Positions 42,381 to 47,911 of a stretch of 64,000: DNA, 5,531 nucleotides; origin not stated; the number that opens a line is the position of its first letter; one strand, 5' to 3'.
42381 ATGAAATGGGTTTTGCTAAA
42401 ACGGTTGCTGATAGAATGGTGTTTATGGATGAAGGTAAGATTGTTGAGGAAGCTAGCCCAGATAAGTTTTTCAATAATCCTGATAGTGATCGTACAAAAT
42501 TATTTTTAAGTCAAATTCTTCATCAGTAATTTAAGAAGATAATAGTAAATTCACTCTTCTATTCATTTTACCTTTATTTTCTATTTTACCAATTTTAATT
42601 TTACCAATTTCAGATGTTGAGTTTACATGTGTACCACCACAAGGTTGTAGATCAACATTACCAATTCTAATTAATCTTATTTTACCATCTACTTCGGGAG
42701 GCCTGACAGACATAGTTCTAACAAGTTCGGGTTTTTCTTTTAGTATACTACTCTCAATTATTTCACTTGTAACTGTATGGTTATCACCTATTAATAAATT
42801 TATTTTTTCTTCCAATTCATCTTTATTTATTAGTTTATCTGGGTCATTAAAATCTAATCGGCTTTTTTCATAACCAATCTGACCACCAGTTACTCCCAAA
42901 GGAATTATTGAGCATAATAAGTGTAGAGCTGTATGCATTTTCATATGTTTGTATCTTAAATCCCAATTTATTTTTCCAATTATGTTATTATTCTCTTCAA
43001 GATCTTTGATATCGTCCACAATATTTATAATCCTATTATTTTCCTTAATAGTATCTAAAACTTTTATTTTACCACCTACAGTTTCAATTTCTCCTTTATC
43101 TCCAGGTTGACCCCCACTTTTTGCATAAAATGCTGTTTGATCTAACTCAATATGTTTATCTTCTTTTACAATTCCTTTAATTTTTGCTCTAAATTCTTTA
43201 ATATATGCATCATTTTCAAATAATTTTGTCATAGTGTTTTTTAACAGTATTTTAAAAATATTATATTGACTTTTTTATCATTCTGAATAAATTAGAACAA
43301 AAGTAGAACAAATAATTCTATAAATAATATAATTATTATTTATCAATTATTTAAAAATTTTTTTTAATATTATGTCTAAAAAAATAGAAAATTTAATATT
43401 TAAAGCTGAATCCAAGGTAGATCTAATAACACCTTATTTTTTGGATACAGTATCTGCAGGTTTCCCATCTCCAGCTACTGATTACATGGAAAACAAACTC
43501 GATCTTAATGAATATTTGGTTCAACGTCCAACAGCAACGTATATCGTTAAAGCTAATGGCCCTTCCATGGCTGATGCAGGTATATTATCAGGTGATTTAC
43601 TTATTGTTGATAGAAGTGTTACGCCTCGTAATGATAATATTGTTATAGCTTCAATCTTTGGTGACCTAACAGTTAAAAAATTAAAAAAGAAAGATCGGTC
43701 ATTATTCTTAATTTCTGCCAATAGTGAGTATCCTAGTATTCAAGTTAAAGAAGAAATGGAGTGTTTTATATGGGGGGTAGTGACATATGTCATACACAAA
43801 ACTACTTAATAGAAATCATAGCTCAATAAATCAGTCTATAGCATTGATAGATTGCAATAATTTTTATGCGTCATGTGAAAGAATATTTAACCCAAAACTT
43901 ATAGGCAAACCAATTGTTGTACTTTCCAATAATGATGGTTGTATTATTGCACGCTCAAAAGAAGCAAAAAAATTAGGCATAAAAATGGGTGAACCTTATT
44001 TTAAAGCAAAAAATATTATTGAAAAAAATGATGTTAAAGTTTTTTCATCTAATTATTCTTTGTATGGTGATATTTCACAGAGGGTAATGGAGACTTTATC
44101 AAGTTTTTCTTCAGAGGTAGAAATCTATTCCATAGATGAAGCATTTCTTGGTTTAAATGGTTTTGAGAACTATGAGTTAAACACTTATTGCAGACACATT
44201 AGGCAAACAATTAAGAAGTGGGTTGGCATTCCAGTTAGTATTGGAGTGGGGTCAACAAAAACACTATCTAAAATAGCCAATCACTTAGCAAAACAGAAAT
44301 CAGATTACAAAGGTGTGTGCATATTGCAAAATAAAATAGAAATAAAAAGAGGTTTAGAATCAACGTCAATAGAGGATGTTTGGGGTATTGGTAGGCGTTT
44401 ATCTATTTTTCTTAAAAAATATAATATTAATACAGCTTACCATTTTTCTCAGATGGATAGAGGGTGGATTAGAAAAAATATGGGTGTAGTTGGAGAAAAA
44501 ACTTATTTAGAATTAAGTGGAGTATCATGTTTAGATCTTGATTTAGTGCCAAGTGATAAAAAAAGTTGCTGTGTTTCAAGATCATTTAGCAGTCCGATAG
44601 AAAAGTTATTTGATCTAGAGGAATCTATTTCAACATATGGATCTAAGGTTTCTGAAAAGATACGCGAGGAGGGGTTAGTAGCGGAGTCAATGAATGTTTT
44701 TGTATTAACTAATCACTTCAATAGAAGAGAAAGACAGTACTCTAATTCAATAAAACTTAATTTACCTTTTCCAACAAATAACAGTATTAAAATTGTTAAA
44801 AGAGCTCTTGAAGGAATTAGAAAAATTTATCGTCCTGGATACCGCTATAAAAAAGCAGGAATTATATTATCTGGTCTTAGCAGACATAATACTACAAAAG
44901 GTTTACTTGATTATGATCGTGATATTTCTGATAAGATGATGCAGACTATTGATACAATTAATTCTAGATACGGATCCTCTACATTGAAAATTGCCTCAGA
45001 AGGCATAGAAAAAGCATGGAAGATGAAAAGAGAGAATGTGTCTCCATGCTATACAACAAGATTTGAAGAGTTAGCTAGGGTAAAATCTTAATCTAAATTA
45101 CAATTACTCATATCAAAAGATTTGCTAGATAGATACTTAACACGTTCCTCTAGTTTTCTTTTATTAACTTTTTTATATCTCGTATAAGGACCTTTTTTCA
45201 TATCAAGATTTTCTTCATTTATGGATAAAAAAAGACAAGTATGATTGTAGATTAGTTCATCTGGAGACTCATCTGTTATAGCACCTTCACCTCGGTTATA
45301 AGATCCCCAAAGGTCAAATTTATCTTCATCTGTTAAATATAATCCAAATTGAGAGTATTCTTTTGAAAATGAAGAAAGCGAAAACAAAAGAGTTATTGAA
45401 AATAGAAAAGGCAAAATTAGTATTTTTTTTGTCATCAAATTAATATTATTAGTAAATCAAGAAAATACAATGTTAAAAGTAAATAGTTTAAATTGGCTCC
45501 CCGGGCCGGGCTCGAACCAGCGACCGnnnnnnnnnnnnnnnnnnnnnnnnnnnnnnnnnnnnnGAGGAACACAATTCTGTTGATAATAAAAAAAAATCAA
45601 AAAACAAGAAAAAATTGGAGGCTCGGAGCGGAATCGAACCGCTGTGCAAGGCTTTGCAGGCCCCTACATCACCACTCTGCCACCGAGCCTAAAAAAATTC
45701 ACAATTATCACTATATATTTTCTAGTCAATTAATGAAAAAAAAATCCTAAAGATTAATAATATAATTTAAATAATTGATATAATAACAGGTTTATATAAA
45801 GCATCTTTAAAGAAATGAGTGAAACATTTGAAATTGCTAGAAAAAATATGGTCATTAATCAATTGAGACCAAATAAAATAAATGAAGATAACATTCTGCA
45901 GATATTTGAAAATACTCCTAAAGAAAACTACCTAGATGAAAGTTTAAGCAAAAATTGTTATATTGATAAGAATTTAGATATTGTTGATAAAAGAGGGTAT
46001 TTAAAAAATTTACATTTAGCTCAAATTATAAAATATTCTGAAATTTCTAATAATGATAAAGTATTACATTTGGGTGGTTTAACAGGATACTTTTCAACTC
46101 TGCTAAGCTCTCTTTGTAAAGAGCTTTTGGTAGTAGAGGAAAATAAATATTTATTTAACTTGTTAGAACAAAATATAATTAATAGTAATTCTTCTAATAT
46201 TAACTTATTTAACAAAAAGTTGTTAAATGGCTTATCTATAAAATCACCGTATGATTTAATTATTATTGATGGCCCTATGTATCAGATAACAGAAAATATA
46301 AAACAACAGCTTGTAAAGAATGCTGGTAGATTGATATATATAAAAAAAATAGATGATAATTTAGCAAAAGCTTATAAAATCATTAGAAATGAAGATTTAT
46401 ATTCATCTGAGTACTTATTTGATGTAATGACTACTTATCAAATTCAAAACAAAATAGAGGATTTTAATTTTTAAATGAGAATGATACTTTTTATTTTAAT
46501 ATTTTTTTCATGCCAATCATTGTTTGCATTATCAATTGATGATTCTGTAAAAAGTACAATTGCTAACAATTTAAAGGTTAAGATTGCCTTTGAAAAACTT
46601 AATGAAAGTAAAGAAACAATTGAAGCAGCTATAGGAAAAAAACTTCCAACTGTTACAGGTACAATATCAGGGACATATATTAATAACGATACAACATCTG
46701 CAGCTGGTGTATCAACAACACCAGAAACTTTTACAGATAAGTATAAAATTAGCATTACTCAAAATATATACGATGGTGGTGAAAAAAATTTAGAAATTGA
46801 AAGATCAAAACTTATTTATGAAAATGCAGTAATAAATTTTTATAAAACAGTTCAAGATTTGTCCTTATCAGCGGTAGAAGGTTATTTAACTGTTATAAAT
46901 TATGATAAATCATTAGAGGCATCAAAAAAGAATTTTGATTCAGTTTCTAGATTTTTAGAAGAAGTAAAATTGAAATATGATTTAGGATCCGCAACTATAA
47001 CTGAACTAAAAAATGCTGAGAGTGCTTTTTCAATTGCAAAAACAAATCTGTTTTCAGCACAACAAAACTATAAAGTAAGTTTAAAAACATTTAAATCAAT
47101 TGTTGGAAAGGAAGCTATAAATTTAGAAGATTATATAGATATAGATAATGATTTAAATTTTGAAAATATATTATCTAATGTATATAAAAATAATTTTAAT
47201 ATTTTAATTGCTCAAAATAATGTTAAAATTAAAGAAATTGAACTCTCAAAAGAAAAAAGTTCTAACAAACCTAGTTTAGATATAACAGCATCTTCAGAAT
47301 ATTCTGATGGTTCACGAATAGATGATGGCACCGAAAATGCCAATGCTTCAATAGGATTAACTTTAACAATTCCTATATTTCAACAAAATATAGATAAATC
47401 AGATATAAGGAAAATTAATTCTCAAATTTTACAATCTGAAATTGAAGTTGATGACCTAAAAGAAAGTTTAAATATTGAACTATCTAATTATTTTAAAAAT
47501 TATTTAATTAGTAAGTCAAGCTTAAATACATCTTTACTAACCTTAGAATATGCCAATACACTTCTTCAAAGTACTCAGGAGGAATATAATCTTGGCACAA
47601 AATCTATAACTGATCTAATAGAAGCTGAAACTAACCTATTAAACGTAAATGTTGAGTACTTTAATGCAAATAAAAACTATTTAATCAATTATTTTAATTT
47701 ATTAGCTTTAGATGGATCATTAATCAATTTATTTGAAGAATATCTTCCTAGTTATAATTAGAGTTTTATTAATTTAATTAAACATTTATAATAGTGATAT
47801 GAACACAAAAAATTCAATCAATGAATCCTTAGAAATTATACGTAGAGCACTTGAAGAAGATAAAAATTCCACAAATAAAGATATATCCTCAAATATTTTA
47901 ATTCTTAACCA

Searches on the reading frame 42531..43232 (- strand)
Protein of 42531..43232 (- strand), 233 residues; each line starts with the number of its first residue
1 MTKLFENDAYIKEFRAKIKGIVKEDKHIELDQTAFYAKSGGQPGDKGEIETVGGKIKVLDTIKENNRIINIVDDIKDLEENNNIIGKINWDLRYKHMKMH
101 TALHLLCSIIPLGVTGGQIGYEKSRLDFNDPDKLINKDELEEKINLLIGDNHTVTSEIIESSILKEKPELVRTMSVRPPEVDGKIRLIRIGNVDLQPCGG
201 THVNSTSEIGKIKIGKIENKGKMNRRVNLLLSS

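Call 66: search_protein_families(library=pfam, proteins=[window:42531-43232:-], max_evalue=0.00001)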
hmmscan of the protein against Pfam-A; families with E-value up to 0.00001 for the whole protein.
window:42531-43232:- (233 aa): 2 families
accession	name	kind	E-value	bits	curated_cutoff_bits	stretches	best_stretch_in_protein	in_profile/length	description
PF07973.19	tRNA_SAD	-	2.3e-16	59.9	24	1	185-227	1-43/44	Threonyl and Alanyl tRNA synthetase second additional domain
PF01411.24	tRNA-synt_2c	-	2e-11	43.6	30.3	1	13-91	474-551/552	tRNA synthetases class II (A)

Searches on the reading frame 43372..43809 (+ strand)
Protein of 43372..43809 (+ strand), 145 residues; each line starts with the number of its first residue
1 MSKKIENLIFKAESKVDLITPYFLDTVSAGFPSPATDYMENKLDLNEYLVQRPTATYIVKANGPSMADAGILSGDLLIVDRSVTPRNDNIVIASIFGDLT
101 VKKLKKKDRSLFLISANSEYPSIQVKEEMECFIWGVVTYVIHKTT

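Call 66: search_protein_families(library=pfam, proteins=[window:43372-43809:+], max_evalue=0.00001)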
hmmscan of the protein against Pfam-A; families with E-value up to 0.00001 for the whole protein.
window:43372-43809:+ (145 aa): 1 family
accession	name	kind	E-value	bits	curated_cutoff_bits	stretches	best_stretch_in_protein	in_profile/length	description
PF00717.28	Peptidase_S24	-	3.8e-29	101.2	23.3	1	23-137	3-115/116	Peptidase S24-like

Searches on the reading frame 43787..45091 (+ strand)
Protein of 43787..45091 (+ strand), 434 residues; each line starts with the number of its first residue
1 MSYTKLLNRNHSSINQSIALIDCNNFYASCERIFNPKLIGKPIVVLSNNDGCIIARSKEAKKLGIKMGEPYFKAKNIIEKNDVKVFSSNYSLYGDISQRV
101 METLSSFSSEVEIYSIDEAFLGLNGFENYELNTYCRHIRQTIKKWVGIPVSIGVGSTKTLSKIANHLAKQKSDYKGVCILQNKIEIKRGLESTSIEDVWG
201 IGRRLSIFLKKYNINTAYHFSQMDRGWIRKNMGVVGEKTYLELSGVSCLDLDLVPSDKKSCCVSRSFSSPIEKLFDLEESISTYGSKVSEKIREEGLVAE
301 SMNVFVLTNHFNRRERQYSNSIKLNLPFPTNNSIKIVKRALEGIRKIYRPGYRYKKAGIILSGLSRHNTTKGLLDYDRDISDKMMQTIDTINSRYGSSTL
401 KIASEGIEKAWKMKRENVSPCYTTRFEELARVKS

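Call 66: search_protein_families(library=pfam, proteins=[window:43787-45091:+], max_evalue=0.00001)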
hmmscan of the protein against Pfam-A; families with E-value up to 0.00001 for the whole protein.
window:43787-45091:+ (434 aa): 3 families
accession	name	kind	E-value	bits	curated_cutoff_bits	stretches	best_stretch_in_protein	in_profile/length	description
PF00817.25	IMS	-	4.2e-41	140.8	23.2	1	21-165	1-147/148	impB/mucB/samB family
PF13438.11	DUF4113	-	1.6e-22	79.7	24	1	383-432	2-51/51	Domain of unknown function (DUF4113)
PF11799.13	IMS_C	-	7.9e-19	68.5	20.7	1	258-368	1-103/109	impB/mucB/samB family C-terminal domain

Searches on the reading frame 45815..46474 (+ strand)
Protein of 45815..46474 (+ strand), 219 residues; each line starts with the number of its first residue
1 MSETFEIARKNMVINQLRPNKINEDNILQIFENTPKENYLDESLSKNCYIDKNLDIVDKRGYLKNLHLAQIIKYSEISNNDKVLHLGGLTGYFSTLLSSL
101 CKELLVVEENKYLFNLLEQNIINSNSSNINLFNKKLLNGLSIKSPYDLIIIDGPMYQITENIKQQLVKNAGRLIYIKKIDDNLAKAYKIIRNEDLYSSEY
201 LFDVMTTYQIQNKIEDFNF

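Call 66: search_protein_families(library=pfam, proteins=[window:45815-46474:+], max_evalue=0.00001)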
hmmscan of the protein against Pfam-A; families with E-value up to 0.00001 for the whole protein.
window:45815-46474:+ (219 aa): 1 family
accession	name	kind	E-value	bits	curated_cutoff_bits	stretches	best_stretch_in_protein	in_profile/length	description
PF01135.25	PCMT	-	2.1e-17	64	20.3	1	9-175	2-171/210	Protein-L-isoaspartate(D-aspartate) O-methyltransferase (PCMT)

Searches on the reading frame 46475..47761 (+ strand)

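Call 67: search_protein_families(library=pfam, proteins=[window:46475-47761:+], max_evalue=0.00001)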
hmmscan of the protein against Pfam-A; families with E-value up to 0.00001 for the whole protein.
window:46475-47761:+ (428 aa): 1 family
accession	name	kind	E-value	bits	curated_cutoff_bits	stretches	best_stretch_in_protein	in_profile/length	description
PF02321.23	OEP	-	4.5e-51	173.8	22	2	22-210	2-186/187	Outer membrane efflux protein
